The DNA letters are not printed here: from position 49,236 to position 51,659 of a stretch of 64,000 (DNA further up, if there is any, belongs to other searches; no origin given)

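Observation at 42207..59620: Two ~210-bp near-identical direct repeats bracket a 17-kb CAZyme/ABC transporter cassette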

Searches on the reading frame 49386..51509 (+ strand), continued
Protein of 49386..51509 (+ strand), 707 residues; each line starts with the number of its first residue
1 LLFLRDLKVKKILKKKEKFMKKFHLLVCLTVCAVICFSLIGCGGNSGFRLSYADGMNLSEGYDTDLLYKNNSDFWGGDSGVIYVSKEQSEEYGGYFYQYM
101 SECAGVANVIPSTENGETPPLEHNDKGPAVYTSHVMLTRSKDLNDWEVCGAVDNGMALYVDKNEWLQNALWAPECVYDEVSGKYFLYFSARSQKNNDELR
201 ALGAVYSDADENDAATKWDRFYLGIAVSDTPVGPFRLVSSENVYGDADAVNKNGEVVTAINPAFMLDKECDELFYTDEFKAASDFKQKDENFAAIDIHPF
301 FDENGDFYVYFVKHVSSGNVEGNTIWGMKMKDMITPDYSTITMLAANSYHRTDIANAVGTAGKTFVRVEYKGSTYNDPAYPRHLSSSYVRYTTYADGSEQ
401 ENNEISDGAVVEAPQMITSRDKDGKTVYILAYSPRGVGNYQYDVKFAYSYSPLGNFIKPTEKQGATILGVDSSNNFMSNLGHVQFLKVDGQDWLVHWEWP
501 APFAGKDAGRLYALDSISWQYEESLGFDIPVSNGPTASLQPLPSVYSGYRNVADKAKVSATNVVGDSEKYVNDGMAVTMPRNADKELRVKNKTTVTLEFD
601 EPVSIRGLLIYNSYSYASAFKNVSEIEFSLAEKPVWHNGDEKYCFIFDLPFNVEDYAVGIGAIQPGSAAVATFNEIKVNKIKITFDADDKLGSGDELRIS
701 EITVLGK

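Call 90: search_solved_structures(query=window:49443-51509:+, max_evalue=1)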
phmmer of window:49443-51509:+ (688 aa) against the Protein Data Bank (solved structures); distinct sequences matched with E-value up to 1: 6.
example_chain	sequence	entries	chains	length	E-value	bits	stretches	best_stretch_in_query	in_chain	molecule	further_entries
4qqs_A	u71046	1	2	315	0.00011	23.8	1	119-176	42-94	Glycoside hydrolase family 43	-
5glk_A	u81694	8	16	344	0.00021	23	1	132-175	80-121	Glycoside hydrolase family 43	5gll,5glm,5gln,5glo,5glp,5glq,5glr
3kst_A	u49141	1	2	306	0.004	18.7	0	385-482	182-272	Endo-1,4-beta-xylanase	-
4mlg_A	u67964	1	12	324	0.11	14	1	124-192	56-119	Beta-xylosidase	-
6xn0_A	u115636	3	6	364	0.13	13.7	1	133-183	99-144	Xylosidase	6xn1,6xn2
6r8x_C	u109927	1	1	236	0.44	12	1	22-108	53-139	anti-Factor-XI Fab fragment heavy chain MAA868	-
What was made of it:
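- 49443..51509 (+): 688-aa lipoprotein with a weak GH43-like match. Call 90 (PDB 4qqs, E 1e-4).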
